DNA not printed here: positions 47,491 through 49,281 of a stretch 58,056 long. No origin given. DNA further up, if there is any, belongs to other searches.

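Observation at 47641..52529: Glycosyltransferase operon with two histidine-phosphatase (PGAM-like) modules, one fused to a GT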

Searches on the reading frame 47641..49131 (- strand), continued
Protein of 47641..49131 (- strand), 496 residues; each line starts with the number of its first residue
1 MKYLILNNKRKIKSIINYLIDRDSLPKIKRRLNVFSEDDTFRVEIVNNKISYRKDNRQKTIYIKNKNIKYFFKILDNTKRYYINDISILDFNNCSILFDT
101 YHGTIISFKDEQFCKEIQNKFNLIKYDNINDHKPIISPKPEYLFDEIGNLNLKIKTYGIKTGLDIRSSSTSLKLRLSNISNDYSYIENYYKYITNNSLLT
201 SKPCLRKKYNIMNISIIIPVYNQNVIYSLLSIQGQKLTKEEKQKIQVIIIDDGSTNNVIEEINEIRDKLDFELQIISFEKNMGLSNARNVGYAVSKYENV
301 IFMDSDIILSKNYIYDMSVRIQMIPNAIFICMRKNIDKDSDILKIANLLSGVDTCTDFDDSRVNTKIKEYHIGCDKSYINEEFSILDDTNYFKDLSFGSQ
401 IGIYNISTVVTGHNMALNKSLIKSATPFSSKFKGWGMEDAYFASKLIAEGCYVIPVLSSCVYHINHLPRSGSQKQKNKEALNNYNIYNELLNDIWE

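Call 40: predict_structure(alignment_id=A2)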
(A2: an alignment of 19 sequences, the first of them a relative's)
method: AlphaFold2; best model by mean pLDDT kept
length: 496 residues; sequences in the alignment: 19
mean_pLDDT: 85.0   pTM: 0.87
mean pLDDT of the five models: 85.0, 83.7, 83.7, 82.9, 80.2
residues with pLDDT >= 90: 249; 70-90: 181; 50-70: 46; < 50: 20
segments of 3 or more residues with pLDDT < 50: 361-364, 385-395
pLDDT, mean of each block of 10 residues (from residue 1): 85 93 93 90 88 76 76 82 95 94 92 94 91 90 89 88 76 80 88 88 78 96 94 97 98 93 96 95 91 97 95 95 93 89 96 81 50 55 47 49 53 85 90 82 87 87 83 82 87 82
secondary structure, 60 per line:
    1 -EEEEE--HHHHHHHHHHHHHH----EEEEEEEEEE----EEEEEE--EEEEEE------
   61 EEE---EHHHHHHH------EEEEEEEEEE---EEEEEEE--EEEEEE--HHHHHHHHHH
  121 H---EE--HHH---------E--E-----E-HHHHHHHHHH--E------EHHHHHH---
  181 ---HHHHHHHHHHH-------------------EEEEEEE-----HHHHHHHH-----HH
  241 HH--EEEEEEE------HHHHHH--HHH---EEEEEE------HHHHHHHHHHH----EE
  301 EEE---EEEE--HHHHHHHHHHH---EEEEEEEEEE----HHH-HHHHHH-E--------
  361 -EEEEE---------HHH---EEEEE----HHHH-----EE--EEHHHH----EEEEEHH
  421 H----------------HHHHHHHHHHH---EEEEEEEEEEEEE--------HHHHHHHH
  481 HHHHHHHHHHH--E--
elements in order: E2-6 H9-22 E27-36 E41-46 E49-54 E61-63 H68-74 E81-90 E94-100 E103-108 H111-121 H152-161 H172-177 H184-194 E214-220 H226-233 H239-242 E245-251 H258-263 E272-277 H284-294 E299-303 E307-310 H313-323 E327-336 H345-350 E362-366 E382-386 H391-394 H406-409 E414-418 H438-448 E452-464 H473-491

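Call 42: search_solved_structures(query=A2, max_evalue=1, show_alignments=1)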
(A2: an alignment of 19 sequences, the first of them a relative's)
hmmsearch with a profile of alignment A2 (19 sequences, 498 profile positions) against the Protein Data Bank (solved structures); distinct sequences matched with E-value up to 1: 35.
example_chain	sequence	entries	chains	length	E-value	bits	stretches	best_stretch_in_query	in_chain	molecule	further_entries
2z87_A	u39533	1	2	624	3e-23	85.3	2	202-485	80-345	Chondroitin synthase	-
2z86_A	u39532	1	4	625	3e-23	85.3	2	202-485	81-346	Chondroitin synthase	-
5tze_C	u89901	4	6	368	1.1e-14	57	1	215-323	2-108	Glycosyl transferase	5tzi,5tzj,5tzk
5tz8_A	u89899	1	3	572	1.6e-14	56.5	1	215-323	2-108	Glycosyl transferase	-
3bcv_A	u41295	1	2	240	7e-12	47.8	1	213-336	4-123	Putative glycosyltransferase protein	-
6p61_A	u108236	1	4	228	1.1e-11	47.1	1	208-320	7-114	Glycosyltransferase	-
3l7m_A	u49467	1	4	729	2.3e-11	46.1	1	214-309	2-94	Teichoic acid biosynthesis protein F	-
3l7i_A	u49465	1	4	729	2.3e-11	46.1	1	214-309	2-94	Teichoic acid biosynthesis protein F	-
3l7j_A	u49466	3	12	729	2.3e-11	46.1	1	214-309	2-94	Teichoic acid biosynthesis protein F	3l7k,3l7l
5hea_A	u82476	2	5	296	6.6e-11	44.6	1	215-318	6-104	Putative glycosyltransferase (GalT1)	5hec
9jma_A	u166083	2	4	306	1.2e-09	40.5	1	216-319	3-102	GalNAc(5)-diNAcBac-PP-undecaprenol beta-1,3-glucosyltransferase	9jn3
8vh7_A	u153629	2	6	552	9.9e-09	37.4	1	186-314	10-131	Heparosan synthase B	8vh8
8bz4_A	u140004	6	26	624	1e-08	37.4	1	209-308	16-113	Glycosyltransferase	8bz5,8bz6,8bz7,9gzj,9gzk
8viw_A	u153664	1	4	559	1e-08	37.4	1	186-314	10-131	Heparosan synthase B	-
8bz8_A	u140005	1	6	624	1e-08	37.3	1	209-308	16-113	Glycosyltransferase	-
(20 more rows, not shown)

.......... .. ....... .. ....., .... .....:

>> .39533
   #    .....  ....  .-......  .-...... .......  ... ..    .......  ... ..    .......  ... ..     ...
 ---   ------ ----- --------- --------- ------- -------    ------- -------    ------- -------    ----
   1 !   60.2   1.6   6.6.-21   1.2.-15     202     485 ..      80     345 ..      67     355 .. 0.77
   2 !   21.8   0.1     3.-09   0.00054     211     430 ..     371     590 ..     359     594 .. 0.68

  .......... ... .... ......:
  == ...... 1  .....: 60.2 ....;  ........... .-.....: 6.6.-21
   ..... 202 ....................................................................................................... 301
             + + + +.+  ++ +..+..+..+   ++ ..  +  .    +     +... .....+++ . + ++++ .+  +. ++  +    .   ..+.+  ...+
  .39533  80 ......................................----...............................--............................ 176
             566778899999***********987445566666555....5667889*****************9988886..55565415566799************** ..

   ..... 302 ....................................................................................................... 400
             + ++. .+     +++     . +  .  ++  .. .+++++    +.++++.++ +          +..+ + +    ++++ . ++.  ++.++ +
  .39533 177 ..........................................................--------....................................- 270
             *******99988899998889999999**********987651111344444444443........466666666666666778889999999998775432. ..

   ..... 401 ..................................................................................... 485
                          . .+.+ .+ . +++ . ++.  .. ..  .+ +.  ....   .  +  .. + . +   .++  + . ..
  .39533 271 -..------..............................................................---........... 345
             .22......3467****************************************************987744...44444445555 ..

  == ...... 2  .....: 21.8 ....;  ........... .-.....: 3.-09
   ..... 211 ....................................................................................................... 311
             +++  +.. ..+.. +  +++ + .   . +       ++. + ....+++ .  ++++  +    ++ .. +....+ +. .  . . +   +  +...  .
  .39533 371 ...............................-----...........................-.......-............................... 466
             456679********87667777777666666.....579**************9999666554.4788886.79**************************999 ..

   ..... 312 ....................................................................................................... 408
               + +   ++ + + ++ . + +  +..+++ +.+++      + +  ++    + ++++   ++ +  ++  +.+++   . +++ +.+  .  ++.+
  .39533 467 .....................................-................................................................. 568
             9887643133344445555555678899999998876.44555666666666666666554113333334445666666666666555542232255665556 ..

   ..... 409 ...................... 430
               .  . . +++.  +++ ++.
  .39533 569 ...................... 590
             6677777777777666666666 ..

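Call 43: fold_search(model_id=the predicted structure, library=pdb)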
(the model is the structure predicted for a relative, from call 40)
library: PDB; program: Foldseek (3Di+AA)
matches with E <= 10: 1435; with E <= 0.001: 479
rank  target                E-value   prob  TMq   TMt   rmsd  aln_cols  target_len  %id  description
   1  2z87_B                2.8e-14  1.00  0.40  0.34   8.7       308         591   22  Crystal structure of chondroitin polymerase from Escherichia coli strain K4 (K4CP) complexed with UDP-GalNAc and UDP (released 2008-09-16)
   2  2z86_D                3.6e-14  1.00  0.39  0.33   8.7       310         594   22  Crystal structure of chondroitin polymerase from Escherichia coli strain K4 (K4CP) complexed with UDP-GlcUA and UDP (released 2008-09-16)
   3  2z87_A                5.3e-14  1.00  0.38  0.32  15.7       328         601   22  Crystal structure of chondroitin polymerase from Escherichia coli strain K4 (K4CP) complexed with UDP-GalNAc and UDP (released 2008-09-16)
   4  2z86_B                7.5e-14  1.00  0.38  0.32  11.2       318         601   24  Crystal structure of chondroitin polymerase from Escherichia coli strain K4 (K4CP) complexed with UDP-GlcUA and UDP (released 2008-09-16)
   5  2z86_C                1.9e-13  1.00  0.39  0.32  16.2       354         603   20  Crystal structure of chondroitin polymerase from Escherichia coli strain K4 (K4CP) complexed with UDP-GlcUA and UDP (released 2008-09-16)
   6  2z86_A                1.3e-12  1.00  0.39  0.34  18.6       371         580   22  Crystal structure of chondroitin polymerase from Escherichia coli strain K4 (K4CP) complexed with UDP-GlcUA and UDP (released 2008-09-16)
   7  5tzk                  2.2e-11  1.00  0.35  0.49   6.3       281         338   18  Crystal structure of S. aureus TarS 1-349 in complex with UDP (released 2017-01-04)
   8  6e7i_A                2.2e-11  1.00  0.39  0.40  15.3       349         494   12  Human ppGalNAcT2 I253A/L310A Mutant with EA2 and UDP (released 2020-01-29)
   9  5tzi                  2.3e-11  1.00  0.34  0.48   6.7       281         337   17  Crystal structure of S. aureus TarS 1-349 (released 2017-01-04)
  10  8uje                  5.2e-11  1.00  0.39  0.37  19.6       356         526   17  X-ray crystal structure of Toxoplasma gondii GalNAc-T3 in complex with UDP-GalNAc, Mn2+, and Muc5AC-3,13 (released 2024-05-15)
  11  8ujg_A                6.2e-11  1.00  0.38  0.36  19.8       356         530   17  X-ray crystal structure of Toxoplasma gondii GalNAc-T3 in complex with UDP-GalNAc, Mn2+, and the mono-glycopeptide Srs (released 2024-05-15)
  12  4d0z_F                7.8e-11  1.00  0.38  0.38   8.2       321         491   13  GalNAc-T2 crystal soaked with UDP-5SGalNAc, mEA2 and manganese (Higher resolution dataset) (released 2014-05-28)
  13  5fv9_A                9.7e-11  1.00  0.39  0.40  14.0       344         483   12  Crystal structure of GalNAc-T2 in complex with compound 16d (released 2016-03-09)
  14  5tze_C                1.1e-10  1.00  0.34  0.47   6.6       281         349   17  Crystal structure of S. aureus TarS in complex with UDP-GlcNAc (released 2017-01-04)
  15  5tz8_A                1.3e-10  1.00  0.34  0.30   6.5       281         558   18  Crystal structure of S. aureus TarS (released 2017-01-04)
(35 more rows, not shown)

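Call 44: find_encoding_contigs(protein=P0218, flank=8000, max_places=1)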
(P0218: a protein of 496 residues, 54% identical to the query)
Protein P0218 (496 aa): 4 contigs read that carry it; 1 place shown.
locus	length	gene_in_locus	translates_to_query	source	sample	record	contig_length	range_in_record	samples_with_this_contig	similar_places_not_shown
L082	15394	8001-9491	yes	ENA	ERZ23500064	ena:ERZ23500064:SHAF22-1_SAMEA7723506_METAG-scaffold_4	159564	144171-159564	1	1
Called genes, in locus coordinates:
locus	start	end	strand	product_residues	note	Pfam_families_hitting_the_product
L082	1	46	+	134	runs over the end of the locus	-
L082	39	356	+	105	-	-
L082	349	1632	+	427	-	PF18555:MobL (weak)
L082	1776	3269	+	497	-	-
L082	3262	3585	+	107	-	-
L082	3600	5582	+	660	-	PF02534:T4SS-DNA_transf, PF10412:TrwB_AAD_bind, PF12696:TraG-D_C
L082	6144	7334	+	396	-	PF00483:NTP_transferase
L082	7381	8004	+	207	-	PF01712:dNK (weak), PF02224:Cytidylate_kin (faint), PF13189:Cytidylate_kin2 (faint), PF13238:AAA_18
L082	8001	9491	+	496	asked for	PF00535:Glycos_transf_2, PF10111:Glyco_tranf_2_2 (weak)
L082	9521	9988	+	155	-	PF00293:NUDIX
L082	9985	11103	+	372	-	PF13439:Glyco_transf_4, PF20706:GT4-conflict (weak), PF00534:Glycos_transf_1, PF13692:Glyco_trans_1_4, PF13524:Glyco_trans_1_2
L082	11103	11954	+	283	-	-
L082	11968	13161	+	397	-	-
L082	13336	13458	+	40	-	-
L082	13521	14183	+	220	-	PF00239:Resolvase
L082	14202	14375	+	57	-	PF07508:Recombinase (weak)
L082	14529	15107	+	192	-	-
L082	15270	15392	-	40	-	?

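Call 45: find_encoding_contigs(protein=P0185, flank=8000, max_places=1)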
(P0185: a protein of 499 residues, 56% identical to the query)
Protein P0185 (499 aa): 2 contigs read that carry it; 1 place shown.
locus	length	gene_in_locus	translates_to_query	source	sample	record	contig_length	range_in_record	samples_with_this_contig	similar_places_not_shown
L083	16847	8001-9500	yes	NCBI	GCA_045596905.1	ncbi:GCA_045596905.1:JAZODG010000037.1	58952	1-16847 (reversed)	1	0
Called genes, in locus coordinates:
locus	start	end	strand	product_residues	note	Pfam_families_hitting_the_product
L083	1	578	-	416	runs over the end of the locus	PF00579:tRNA-synt_1b, PF22421:SYY_C-terminal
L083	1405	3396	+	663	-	PF02922:CBM_48, PF00128:Alpha-amylase, PF02806:Alpha-amylase_C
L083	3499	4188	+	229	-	PF00923:TAL_FSA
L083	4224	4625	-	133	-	-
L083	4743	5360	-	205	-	-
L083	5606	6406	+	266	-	PF01048:PNP_UDP_1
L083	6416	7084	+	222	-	PF00881:Nitroreductase (faint), PF14512:TM1586_NiRdase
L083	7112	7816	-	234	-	PF01643:Acyl-ACP_TE, PF20791:Acyl-ACP_TE_C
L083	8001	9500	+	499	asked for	PF00535:Glycos_transf_2, PF10111:Glyco_tranf_2_2 (weak)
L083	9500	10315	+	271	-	PF08282:Hydrolase_3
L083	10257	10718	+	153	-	PF00293:NUDIX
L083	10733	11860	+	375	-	PF13439:Glyco_transf_4, PF20706:GT4-conflict, PF00534:Glycos_transf_1, PF13692:Glyco_trans_1_4, PF13524:Glyco_trans_1_2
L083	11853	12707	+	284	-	-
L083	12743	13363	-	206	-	PF13238:AAA_18 (faint)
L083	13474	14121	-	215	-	PF13580:SIS_2, PF01380:SIS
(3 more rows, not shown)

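Call 46: find_encoding_contigs(protein=P0237, flank=8000, max_places=1)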
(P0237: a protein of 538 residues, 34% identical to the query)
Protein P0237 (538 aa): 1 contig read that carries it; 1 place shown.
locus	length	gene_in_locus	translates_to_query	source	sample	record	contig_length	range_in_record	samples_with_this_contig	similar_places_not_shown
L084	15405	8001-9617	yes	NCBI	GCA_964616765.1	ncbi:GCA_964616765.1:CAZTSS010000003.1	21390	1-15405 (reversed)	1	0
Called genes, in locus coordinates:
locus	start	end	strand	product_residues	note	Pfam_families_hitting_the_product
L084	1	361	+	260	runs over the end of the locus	PF13277:YmdB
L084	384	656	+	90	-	PF00216:Bac_DNA_binding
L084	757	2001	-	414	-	PF00989:PAS (weak), PF08448:PAS_4 (weak), PF00512:HisKA, PF02518:HATPase_c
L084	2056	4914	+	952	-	PF00133:tRNA-synt_1, PF09334:tRNA-synt_1g, PF08264:Anticodon_1, PF19302:DUF5915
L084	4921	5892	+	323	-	PF00892:EamA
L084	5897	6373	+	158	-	PF00293:NUDIX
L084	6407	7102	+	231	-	PF13489:Methyltransf_23, PF07021:MetW (weak), PF13847:Methyltransf_31, PF08241:Methyltransf_11, PF08242:Methyltransf_12, PF13649:Methyltransf_25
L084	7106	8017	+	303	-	-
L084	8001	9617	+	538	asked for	PF00535:Glycos_transf_2, PF10111:Glyco_tranf_2_2, PF13641:Glyco_tranf_2_3 (weak), PF02709:Glyco_transf_7C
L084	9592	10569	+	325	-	PF00293:NUDIX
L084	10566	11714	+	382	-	PF00534:Glycos_transf_1, PF13692:Glyco_trans_1_4, PF13524:Glyco_trans_1_2 (weak)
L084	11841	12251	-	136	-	-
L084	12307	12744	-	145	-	PF02675:AdoMet_dc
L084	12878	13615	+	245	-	-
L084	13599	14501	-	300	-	PF09924:LPG_synthase_C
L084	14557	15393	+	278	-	-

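Call 47: search_protein_families(library=padloc, proteins=[window:47641-49131:-, L079:9363-10004:+, L079:11481-12173:+, L079:12160-12648:+, L079:12623-13744:+, L079:13741-14580:+], max_evalue=0.01)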
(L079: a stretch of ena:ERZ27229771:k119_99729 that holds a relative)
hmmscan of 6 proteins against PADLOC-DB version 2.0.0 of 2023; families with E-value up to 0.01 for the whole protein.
window:47641-49131:- (496 aa): 0 families

L079:9363-10004:+ (213 aa): 2 families
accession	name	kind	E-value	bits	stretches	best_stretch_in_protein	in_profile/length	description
PDLC04690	PDC-M51B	-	1.8e-08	32.4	2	85-148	78-141/191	-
PDLC02911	VakA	-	7.5e-07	27.9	1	5-144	7-116/163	-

L079:11481-12173:+ (230 aa): 0 families

L079:12160-12648:+ (162 aa): 1 family
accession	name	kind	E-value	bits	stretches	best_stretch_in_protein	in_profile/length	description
PDLC04899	PDC-S07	-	4.3e-06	24.4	1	25-131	5-115/135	-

L079:12623-13744:+ (373 aa): 0 families

L079:13741-14580:+ (279 aa): 1 family
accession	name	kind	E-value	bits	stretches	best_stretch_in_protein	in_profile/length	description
PDLC04140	mad8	-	0.00064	17.3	1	116-170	34-96/314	mads_8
